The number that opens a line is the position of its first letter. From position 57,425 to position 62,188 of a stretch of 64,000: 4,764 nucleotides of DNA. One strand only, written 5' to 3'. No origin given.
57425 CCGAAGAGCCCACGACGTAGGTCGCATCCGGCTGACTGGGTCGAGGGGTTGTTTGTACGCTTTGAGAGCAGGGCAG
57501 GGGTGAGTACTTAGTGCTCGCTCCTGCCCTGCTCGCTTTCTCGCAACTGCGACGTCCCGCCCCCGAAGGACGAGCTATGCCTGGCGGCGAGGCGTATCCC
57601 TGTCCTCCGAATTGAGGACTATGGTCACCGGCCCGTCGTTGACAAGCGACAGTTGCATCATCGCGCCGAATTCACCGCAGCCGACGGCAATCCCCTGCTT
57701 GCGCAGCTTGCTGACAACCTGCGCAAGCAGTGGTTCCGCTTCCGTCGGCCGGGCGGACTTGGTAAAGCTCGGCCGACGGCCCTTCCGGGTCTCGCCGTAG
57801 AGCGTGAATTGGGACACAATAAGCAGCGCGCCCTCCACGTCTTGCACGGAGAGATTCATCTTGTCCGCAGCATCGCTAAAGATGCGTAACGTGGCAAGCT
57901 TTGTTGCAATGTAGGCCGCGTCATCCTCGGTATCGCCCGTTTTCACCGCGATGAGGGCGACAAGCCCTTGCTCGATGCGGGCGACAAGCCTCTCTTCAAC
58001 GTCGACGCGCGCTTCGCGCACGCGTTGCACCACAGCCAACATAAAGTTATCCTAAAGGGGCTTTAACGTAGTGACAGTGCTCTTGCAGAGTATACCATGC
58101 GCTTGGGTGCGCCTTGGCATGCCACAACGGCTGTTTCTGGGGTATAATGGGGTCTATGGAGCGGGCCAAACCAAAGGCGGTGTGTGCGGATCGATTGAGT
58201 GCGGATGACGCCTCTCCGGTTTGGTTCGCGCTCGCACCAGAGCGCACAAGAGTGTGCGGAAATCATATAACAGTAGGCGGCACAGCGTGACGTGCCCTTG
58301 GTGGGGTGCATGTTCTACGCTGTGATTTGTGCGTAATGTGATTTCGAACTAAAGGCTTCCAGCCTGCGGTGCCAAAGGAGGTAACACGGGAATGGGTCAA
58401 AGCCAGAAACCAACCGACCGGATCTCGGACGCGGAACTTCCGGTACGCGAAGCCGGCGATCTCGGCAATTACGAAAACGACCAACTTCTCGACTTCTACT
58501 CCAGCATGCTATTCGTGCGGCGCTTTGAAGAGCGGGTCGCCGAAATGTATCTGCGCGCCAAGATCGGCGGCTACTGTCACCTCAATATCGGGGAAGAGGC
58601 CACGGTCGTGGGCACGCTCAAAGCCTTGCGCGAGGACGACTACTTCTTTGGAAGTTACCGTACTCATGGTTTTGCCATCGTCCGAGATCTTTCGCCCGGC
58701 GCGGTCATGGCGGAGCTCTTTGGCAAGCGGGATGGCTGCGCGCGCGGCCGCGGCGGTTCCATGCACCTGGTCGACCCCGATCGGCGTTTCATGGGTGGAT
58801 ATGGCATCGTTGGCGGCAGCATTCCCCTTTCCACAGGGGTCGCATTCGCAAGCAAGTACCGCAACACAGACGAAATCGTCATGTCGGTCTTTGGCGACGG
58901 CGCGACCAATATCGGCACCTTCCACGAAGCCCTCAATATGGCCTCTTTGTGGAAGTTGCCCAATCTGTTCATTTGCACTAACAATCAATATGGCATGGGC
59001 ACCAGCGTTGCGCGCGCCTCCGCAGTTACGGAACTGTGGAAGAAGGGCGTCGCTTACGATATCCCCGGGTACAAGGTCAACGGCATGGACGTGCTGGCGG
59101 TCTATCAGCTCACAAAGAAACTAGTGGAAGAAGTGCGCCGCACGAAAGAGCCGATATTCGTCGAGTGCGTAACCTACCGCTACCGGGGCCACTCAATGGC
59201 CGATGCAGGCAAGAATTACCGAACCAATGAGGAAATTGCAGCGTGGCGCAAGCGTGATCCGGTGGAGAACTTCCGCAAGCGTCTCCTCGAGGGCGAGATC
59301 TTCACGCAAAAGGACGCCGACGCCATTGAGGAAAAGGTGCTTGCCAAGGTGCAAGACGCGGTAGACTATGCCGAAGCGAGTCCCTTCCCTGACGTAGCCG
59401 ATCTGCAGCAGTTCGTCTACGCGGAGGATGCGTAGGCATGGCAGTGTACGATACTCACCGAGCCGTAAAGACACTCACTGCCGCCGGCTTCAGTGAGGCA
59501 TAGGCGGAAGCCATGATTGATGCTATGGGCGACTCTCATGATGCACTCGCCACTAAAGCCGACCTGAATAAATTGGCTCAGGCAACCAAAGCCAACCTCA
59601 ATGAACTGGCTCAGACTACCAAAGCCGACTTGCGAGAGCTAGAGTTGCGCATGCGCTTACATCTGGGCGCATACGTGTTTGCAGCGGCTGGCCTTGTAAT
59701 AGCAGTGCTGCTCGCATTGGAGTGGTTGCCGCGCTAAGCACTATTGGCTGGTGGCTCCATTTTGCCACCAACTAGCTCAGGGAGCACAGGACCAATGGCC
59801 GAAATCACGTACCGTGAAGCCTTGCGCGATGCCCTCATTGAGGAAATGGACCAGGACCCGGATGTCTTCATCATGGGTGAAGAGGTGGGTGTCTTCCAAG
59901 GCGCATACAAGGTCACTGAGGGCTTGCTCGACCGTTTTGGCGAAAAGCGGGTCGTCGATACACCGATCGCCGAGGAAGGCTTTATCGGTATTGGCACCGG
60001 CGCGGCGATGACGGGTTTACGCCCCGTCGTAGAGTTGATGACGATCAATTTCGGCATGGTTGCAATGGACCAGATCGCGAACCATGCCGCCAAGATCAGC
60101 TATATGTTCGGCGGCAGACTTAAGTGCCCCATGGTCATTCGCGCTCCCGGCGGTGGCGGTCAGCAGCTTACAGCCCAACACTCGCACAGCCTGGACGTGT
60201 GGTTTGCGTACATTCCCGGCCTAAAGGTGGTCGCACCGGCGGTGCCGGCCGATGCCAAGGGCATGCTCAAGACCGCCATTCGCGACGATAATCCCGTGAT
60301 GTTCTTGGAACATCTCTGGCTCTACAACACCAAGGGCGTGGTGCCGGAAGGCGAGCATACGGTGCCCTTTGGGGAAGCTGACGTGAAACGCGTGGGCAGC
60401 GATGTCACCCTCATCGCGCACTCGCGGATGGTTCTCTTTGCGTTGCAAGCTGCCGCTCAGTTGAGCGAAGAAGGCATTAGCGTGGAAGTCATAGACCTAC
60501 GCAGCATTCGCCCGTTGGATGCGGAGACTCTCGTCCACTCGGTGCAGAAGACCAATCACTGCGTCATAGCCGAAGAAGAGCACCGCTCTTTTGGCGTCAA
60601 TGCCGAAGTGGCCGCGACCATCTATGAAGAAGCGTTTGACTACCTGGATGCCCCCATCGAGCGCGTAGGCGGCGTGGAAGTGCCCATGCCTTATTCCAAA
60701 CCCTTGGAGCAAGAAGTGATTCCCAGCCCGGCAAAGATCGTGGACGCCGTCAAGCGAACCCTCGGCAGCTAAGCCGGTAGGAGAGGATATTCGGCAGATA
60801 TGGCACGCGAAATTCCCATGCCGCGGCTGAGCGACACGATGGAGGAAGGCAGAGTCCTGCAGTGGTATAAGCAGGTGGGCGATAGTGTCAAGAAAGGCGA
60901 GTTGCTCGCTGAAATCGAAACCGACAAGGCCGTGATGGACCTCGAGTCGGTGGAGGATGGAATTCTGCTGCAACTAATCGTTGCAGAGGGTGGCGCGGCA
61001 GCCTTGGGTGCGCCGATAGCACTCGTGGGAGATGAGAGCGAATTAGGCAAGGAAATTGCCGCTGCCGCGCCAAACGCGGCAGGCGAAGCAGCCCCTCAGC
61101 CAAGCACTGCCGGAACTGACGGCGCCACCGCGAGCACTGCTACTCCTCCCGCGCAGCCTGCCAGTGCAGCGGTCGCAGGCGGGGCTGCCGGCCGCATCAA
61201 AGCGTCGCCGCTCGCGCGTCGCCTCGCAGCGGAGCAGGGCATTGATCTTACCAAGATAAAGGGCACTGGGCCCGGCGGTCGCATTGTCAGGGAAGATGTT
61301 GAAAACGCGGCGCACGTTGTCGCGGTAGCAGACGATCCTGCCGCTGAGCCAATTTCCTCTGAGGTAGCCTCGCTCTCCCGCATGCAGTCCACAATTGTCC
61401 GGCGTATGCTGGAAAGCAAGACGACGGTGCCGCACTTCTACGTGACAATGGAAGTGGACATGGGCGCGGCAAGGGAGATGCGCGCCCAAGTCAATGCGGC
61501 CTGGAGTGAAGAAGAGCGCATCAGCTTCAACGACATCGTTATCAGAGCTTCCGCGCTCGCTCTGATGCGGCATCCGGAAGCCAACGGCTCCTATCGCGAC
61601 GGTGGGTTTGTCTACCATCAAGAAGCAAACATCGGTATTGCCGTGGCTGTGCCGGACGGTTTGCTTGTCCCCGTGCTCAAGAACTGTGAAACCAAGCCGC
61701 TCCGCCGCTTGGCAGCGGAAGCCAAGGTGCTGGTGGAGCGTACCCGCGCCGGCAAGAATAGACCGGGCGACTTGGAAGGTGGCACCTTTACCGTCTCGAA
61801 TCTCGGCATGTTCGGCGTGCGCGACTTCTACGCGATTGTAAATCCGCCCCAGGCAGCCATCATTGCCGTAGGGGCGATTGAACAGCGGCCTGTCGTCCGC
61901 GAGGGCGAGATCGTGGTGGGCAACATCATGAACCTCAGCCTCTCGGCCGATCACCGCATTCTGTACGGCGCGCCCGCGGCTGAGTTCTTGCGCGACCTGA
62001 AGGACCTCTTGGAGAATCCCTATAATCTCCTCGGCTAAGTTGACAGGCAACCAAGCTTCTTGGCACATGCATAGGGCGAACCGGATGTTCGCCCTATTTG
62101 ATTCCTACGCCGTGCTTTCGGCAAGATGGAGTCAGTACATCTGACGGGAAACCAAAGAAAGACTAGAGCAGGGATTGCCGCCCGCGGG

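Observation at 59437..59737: DUF1640-like gene wedged between pdhA and pdhB carries an in-frame TAG, yet shows purifying selection on both sides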

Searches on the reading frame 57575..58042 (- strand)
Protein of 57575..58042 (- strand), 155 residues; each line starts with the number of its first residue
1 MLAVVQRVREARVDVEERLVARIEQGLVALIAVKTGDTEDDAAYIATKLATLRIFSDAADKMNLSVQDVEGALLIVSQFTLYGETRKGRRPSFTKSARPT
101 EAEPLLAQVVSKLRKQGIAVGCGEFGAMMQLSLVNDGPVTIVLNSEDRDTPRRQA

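Call 50: search_protein_families(library=pfam, proteins=[window:57575-58042:-], max_evalue=0.00001)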
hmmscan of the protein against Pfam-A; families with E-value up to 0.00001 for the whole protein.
window:57575-58042:- (155 aa): 1 family
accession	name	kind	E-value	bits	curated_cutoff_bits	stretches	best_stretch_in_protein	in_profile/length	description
PF02580.21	Tyr_Deacylase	-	2.5e-55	187.2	25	1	3-143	2-143/144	D-Tyr-tRNA(Tyr) deacylase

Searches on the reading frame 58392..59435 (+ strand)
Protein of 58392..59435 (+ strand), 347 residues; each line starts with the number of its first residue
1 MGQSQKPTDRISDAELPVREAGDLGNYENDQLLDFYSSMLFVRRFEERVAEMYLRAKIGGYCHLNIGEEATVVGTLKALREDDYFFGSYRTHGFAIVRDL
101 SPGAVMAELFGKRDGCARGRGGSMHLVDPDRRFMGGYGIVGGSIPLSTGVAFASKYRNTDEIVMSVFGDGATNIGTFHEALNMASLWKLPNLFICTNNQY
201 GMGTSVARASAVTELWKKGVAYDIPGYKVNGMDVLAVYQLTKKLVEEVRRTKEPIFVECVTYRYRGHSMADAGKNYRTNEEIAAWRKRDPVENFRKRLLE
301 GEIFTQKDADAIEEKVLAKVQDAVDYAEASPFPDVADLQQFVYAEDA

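Call 17: find_related_loci(query=window:58392-59432:+, collection=genome_contigs, flank=4000)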
Query window:58392-59432:+ (347 aa) in genome_contigs; peptide patterns used: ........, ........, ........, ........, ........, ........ (x = any residue, [..] = any of these).
316 stretches matched a pattern; 20 encode a relative of the query (tblastn E <= 1e-3); 20 distinct loci.
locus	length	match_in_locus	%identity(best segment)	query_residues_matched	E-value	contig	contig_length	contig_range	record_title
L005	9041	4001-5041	98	1-347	0e+0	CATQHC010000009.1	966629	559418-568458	MAG: Chloroflexota bacterium isolate 11a6ff70-42c8-4f36-b917-3d1cb5cddc1f genome assembly, contig: contig_9, whole genom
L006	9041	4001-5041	95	1-347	0e+0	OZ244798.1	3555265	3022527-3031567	MAG: Chloroflexota bacterium isolate 2a568fc5-af87-46f8-82f8-bda4512a6bab genome assembly, chromosome: 1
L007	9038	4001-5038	90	1-346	0e+0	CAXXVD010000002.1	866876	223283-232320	MAG: Chloroflexota bacterium isolate fe2c5841-0234-49a8-8bce-d97ad08295c1 genome assembly, contig: contig_2, whole genom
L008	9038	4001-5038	90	1-346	0e+0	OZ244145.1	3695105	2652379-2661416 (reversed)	MAG: Chloroflexota bacterium isolate eb05c879-3c2f-44be-9c84-8645a4b398cc genome assembly, chromosome: 1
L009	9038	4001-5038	90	1-346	0e+0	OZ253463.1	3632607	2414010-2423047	MAG: Chloroflexota bacterium isolate 29d2856e-e75a-4040-aa7f-32dfb5fb0cd3 genome assembly, chromosome: 1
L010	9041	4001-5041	89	1-347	0e+0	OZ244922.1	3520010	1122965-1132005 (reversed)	MAG: Chloroflexota bacterium isolate ead8ffbb-32b5-46cb-8623-33c4fc8e8bc9 genome assembly, chromosome: 1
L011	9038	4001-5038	88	2-347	0e+0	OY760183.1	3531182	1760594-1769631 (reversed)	MAG: Chloroflexota bacterium isolate 1e5240b1-722b-4dd6-bc08-6f4f73fd4587 genome assembly, chromosome: 1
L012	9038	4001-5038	88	1-346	0e+0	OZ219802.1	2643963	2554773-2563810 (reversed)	MAG: Chloroflexota bacterium isolate 50a8419b-8e17-430b-920a-11f3287aca29 genome assembly, chromosome: 2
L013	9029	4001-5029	88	5-347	0e+0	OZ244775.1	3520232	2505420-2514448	MAG: Chloroflexota bacterium isolate 16d11fe7-7e2c-40b4-8e2f-5374e7366b5d genome assembly, chromosome: 1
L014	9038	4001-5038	87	1-346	0e+0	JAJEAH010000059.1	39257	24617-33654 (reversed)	MAG: Chloroflexota bacterium isolate jk18x7bins.44 k141_308522, whole genome shotgun sequence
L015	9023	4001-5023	87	6-346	0e+0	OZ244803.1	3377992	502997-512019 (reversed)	MAG: Chloroflexota bacterium isolate 79ba3885-3119-4226-a239-5f829a180bad genome assembly, chromosome: 1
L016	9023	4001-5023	87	6-346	0e+0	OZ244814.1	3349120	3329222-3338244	MAG: Chloroflexota bacterium isolate 69ec6d3d-2374-4d29-b98a-ed9ec61ffa6d genome assembly, chromosome: 1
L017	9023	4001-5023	87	7-347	0e+0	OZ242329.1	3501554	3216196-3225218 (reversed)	MAG: Chloroflexota bacterium isolate 2b2caabe-c752-47ff-af95-c7664a5aabd3 genome assembly, chromosome: 1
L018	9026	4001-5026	87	6-347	0e+0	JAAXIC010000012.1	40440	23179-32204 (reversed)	MAG: Chloroflexota bacterium isolate Plut_88905 unfiltered_Plut_88905_genomic_contig_660059, whole genome shotgun sequen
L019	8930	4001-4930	41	34-345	2e-83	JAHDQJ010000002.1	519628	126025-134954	MAG: Spirochaetales bacterium isolate SM3-B16.1 k141_33138, whole genome shotgun sequence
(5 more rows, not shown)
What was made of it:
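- Tried and rejected: The nearest was L005, at 98% PdhA identity (call 17).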

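Call 50: search_protein_families(library=pfam, proteins=[window:58392-59435:+], max_evalue=0.00001)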
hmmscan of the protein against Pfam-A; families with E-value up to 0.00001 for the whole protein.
window:58392-59435:+ (347 aa): 3 families
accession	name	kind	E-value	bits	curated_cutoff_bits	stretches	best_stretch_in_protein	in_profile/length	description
PF00676.26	E1_dh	-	2.7e-92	309.4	22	1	39-335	3-299/300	Dehydrogenase E1 component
PF13292.11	DXP_synthase_N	-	3.3e-06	27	21.2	1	141-251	114-221/274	1-deoxy-D-xylulose-5-phosphate synthase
PF02775.26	TPP_enzyme_C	-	7.4e-06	26.3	21.9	0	127-202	15-87/151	Thiamine pyrophosphate enzyme, C-terminal TPP binding domain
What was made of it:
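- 58392..59435 (+): E1-alpha gene of the 2-oxoacid dehydrogenase operon (pdhA). It ends in TAG. PF00676, 309 bits (call 50).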

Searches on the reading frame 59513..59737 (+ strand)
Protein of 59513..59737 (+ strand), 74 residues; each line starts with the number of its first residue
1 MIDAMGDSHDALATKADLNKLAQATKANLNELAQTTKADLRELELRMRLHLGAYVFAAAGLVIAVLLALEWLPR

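Call 5: search_protein_families(library=pfam, proteins=[window:59513-59734:+], max_evalue=1)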
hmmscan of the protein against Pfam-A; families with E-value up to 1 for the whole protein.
seq(74 aa): 0 families

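Call 9: find_encoding_contigs(protein=window:59513-59737:+, flank=5000)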
Protein window:59513-59737:+ (74 aa): no gene with exactly this product is on record in the collection.

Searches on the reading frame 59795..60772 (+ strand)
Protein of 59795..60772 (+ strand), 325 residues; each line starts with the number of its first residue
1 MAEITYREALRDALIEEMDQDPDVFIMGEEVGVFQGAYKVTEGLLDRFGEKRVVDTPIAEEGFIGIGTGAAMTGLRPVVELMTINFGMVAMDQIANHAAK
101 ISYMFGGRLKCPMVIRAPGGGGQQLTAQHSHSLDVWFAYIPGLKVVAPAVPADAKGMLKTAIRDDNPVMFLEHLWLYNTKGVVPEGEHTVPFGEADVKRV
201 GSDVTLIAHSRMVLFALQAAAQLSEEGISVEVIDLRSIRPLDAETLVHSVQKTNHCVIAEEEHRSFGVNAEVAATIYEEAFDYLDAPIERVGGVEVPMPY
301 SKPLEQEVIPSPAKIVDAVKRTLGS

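Call 50: search_protein_families(library=pfam, proteins=[window:59795-60772:+], max_evalue=0.00001)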
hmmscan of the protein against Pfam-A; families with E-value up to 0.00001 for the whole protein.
window:59795-60772:+ (325 aa): 2 families
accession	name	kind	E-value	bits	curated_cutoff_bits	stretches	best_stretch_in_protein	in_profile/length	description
PF02779.29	Transket_pyr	-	4e-44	150.8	27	1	3-173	2-168/174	Transketolase, pyrimidine binding domain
PF02780.25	Transketolase_C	-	8.2e-42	142.5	25.9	1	193-315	1-124/124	Transketolase, C-terminal domain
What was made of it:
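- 59795..60772 (+): E1-beta gene (pdhB). Its real start is ATG 59795. PF02779 and PF02780 (call 50).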

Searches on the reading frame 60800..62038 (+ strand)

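Call 50: search_protein_families(library=pfam, proteins=[window:60800-62038:+], max_evalue=0.00001)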
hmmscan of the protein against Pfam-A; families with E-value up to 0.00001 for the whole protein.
window:60800-62038:+ (412 aa): 3 families
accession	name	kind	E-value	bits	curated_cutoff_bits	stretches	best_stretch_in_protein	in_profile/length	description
PF00198.28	2-oxoacid_dh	-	1.2e-82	277.3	23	1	188-411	5-231/232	2-oxoacid dehydrogenases acyltransferase (catalytic domain)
PF02817.22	E3_binding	-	2.5e-18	66.4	23.7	1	133-168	1-36/36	e3 binding domain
PF00364.28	Biotin_lipoyl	-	1.7e-17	63.4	22.1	1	4-74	2-71/73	Biotin-requiring enzyme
